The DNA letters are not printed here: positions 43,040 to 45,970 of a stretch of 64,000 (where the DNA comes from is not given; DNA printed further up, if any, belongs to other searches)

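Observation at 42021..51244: Uncharacterised cluster: ABC exporter, two tandem membrane-anchored Ig-like/beta-helix proteins, an anchored unknown protein and MtnN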

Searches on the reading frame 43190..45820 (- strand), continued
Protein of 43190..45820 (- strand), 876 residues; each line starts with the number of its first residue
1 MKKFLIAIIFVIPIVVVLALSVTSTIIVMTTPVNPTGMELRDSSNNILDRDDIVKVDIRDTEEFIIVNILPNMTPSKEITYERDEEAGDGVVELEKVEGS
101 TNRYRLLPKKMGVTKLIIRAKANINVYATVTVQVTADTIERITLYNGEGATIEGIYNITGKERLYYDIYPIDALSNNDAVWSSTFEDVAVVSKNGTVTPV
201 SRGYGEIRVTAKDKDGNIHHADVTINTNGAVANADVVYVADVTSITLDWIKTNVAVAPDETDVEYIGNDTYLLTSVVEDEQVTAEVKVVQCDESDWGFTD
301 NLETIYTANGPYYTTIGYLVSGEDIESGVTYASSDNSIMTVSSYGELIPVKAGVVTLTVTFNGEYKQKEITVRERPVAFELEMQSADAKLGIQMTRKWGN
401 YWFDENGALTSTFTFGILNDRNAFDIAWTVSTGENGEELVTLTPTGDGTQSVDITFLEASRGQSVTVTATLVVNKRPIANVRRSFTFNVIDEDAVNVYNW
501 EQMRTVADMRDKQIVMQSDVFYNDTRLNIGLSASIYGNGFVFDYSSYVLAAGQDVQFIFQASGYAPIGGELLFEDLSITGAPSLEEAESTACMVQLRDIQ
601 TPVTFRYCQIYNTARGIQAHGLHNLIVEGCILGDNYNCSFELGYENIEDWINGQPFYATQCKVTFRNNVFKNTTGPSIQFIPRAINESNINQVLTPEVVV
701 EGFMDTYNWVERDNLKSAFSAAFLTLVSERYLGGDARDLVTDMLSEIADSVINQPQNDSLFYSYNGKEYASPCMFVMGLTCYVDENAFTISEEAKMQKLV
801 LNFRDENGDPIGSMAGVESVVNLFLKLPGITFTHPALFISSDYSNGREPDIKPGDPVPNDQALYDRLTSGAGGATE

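Call 23: search_solved_structures(query=A1, max_evalue=1, show_alignments=2)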
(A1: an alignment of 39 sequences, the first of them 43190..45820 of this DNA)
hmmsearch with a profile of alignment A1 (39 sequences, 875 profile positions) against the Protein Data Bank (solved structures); distinct sequences matched with E-value up to 1: 14.
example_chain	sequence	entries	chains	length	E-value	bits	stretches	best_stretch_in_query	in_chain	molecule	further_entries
7quz_AAA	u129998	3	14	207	1.2e-06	30.2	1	152-224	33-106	Beta-1,3-glucanase bglH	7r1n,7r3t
4uid_A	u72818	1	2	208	7.2e-05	24.2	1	316-375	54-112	SURFACE LAYER PROTEIN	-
8s83_A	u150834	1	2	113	7.6e-05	24.2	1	152-225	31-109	S-layer protein sap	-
5ngj_A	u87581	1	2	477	0.0075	17.6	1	155-224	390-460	Tail tube protein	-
7qg9_F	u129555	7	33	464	0.0082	17.4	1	155-224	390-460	Tail tube protein | Tail tube protein pb6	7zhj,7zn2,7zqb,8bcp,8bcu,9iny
9ifo_A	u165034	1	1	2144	0.0096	17.2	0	308-370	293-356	Teneurin-Like Protein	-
9pt5_A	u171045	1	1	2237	0.0096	17.2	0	308-370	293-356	Teneurin-like protein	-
2zwk_A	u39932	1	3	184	0.011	17.1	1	178-227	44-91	Intimin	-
2zqk_A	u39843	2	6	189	0.011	17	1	178-227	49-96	Intimin | Intimin adherence protein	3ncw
3ncx_A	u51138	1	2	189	0.011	17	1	178-225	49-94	Intimin adherence protein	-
9cuy_c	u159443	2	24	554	0.18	13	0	153-209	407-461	Short tail fiber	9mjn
1cwv_A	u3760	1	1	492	0.2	12.9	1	174-214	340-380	INVASIN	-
6n1a_A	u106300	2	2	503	0.31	12.2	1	320-377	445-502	Carbohydrate-binding protein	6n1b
3cw1_E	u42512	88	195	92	0.41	11.8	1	597-654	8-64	Small nuclear ribonucleoprotein E | SmE | Sm-E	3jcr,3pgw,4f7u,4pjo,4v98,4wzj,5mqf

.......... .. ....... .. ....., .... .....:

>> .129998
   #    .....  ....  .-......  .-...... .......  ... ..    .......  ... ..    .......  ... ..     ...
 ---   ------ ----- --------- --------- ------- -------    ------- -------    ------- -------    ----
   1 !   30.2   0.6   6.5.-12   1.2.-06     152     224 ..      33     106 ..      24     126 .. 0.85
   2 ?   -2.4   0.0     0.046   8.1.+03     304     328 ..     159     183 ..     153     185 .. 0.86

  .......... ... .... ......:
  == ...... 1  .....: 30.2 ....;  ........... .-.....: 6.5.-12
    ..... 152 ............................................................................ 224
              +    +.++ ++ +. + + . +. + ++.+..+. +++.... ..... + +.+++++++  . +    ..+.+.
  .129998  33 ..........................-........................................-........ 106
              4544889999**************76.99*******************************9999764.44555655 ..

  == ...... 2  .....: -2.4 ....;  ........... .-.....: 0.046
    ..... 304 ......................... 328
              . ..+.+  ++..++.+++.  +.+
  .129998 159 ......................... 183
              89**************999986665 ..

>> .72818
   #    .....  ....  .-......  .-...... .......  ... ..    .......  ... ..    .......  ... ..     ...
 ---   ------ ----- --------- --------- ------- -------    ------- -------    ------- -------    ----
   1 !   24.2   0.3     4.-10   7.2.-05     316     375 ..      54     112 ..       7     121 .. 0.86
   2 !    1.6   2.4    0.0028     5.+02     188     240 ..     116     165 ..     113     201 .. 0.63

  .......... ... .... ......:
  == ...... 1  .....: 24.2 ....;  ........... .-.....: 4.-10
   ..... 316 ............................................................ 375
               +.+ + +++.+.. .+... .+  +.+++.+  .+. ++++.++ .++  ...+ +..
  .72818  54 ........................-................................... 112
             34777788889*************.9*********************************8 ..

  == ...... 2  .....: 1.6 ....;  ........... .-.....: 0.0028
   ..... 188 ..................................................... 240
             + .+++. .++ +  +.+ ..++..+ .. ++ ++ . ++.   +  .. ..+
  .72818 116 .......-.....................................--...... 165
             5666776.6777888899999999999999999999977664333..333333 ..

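Call 45: search_protein_families(library=pfam, alignment_id=A1, max_evalue=0.01)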
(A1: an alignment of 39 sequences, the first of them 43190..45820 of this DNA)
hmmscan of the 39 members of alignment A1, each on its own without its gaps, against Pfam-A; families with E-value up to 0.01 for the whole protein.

A. member 1, window:43190-45820:- (876 aa): 4 families
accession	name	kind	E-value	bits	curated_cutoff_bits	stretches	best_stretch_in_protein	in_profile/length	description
PF02368.24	Big_2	-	6.3e-10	39.3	22.8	1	175-215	32-73/79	Bacterial Ig-like domain (group 2)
PF13229.12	Beta_helix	-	3.5e-06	27.2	25.9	1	603-690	57-129/158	Right handed beta helix region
PF21461.3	HL_N-beta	-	0.00081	19.6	27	0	186-214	21-47/57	Hyaluronate lyase, N-terminal beta-sheet domain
PF22359.2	Big-like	-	0.0019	18.8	27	1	188-211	12-35/48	Bacterial Ig-like domain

B. families by the number of members that match (of 39 scanned): 11 families
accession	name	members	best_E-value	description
PF02368.24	Big_2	29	2.2e-14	Bacterial Ig-like domain (group 2)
PF13229.12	Beta_helix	28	3.9e-07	Right handed beta helix region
PF22359.2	Big-like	15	1.2e-13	Bacterial Ig-like domain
PF21461.3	HL_N-beta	14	2.5e-07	Hyaluronate lyase, N-terminal beta-sheet domain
PF20578.4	aBig_2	5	1.8e-05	Atrophied bacterial Ig domain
PF05048.19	NosD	2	0.0028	Periplasmic copper-binding protein (NosD)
PF24107.1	DUF7382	1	0.002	Domain of unknown function (DUF7382)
PF12985.13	DUF3869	1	0.003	Domain of unknown function (DUF3869)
PF25354.1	Ig_NUP210_16th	1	0.0051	NUP210-like, Ig-like domain 16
PF06796.16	NapE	1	0.0086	Periplasmic nitrate reductase protein NapE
PF16438.10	DUF5035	1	0.0091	Domain of unknown function (DUF5035)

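Call 85: search_protein_families(library=padloc, proteins=[window:43190-45820:-], max_evalue=0.001)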
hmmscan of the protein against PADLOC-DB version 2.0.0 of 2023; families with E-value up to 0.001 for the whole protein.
window:43190-45820:- (876 aa): 0 families

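Call 92: fold_search(model_id=the predicted structure, library=pdb)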
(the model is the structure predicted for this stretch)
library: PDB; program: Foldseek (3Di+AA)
matches with E <= 10: 1736; with E <= 0.001: 461
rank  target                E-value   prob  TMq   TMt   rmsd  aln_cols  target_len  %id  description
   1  7r5k_10               1.5e-13  1.00  0.12  0.07  27.8       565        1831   12  Human nuclear pore complex (constricted) (released 2022-06-22)
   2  9hcj_10               2.5e-13  1.00  0.10  0.06  46.6       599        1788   11  D. discoideum nuclear pore complex (released 2024-12-25)
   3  7a7d_a                4.0e-12  1.00  0.13  0.18  58.0       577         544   10  Cadherin fit into cryo-ET map (released 2020-12-23)
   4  6vg1_A                4.9e-12  1.00  0.14  0.17  71.5       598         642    9  xenopus protocadherin 8.1 EC1-6 (released 2020-03-11)
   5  8opr_A                1.8e-11  1.00  0.11  0.14  21.4       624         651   11  Structure of the EA1 surface layer of Bacillus anthracis (released 2023-11-08)
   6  6vg4_A                2.3e-11  1.00  0.13  0.17  68.4       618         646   10  Human protocadherin 10 ectodomain (released 2020-03-11)
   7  3q2w_A                4.2e-11  1.00  0.13  0.20  59.2       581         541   11  Crystal structure of mouse N-cadherin ectodomain (released 2011-02-23)
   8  9g93_A                5.6e-11  1.00  0.11  0.16  27.0       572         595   12  CryoET structure of the in vitro grown Bacillus anthracis Sap S-layer (released 2024-12-18)
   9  6xi1_BBB              6.5e-11  1.00  0.10  0.17  53.9       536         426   13  Crystal structure of tetra-tandem repeat in extending RTX adhesin from Aeromonas hydrophila (released 2020-10-14)
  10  4aq1_C                8.4e-11  1.00  0.11  0.15  32.3       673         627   12  Structure of the SbsB S-layer protein of Geobacillus stearothermophilus PV72p2 in complex with nanobody KB6 (released 2012-06-13)
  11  7ok5_A                8.4e-11  1.00  0.12  0.16  32.6       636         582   10  Crystal structure of mouse neurofascin 155 immunoglobulin domains (released 2022-12-14)
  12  5dzv_A                8.8e-11  1.00  0.14  0.20  54.1       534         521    9  Protocadherin alpha 7 extracellular cadherin domains 1-5 (released 2016-05-04)
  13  7ol4_C                1.1e-10  1.00  0.13  0.17  34.3       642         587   10  Mouse contactin-1 neurofascin-155 immunoglobulin domains adhesion complex (released 2022-12-14)
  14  7ol4_A                1.1e-10  1.00  0.12  0.15  41.0       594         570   11  Mouse contactin-1 neurofascin-155 immunoglobulin domains adhesion complex (released 2022-12-14)
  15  6xi1_AAA              1.1e-10  1.00  0.10  0.16  52.9       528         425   13  Crystal structure of tetra-tandem repeat in extending RTX adhesin from Aeromonas hydrophila (released 2020-10-14)
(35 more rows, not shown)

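Call 97: list_cluster_members(proteins=[P0015, P0016, P0011, P0113, P0195, P0020])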
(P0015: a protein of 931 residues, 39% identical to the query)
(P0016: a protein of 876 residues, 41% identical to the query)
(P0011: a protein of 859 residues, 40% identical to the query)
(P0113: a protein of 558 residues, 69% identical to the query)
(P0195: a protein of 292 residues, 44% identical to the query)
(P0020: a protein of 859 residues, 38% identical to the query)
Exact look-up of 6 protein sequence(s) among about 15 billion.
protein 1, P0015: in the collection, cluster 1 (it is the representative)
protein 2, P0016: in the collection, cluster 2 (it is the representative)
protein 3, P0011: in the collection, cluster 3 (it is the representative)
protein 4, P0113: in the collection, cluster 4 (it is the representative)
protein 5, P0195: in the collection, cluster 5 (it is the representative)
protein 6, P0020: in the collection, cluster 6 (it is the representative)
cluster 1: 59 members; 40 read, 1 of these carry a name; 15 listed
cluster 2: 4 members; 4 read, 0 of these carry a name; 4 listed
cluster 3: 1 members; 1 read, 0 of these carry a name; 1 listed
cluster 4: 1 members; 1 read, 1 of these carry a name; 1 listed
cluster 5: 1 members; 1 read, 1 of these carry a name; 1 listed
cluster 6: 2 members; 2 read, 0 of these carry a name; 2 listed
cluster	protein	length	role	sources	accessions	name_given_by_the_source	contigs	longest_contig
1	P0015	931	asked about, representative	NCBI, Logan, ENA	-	-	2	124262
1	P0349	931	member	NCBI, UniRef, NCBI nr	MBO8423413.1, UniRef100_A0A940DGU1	MAG: Ig-like domain-containing protein [Firmicutes bacterium] | Ig-like domain-containing protein n=1 Tax=Candidatus Stercoripulliclostridium pullicola ... | Ig-like domain-containing protein [Candidatus Stercoripulliclostridium pullicola]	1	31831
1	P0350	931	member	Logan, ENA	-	-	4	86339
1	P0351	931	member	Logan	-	-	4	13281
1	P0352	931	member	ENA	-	-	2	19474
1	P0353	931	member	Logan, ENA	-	-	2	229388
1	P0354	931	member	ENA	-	-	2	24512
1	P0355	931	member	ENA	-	-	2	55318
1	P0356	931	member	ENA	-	-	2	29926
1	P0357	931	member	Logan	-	-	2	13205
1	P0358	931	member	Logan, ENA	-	-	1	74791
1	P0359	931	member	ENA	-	-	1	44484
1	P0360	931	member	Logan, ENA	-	-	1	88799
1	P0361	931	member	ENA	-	-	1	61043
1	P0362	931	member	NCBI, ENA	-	-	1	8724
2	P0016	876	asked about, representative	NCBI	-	-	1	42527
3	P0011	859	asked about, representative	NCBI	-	-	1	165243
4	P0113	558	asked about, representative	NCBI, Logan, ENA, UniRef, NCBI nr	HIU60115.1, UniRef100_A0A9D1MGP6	MAG TPA: hypothetical protein IAB05_01845 [Candidatus Stercoripulliclostridium ... | Uncharacterized protein n=1 Tax=Candidatus Stercoripulliclostridium merdigallinarum ... | hypothetical protein [Candidatus Stercoripulliclostridium merdigallinarum]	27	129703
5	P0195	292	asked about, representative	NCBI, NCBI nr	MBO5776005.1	MAG: hypothetical protein J6R35_01385, partial [Clostridia bacterium] | hypothetical protein [Clostridia bacterium]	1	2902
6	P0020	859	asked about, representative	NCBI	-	-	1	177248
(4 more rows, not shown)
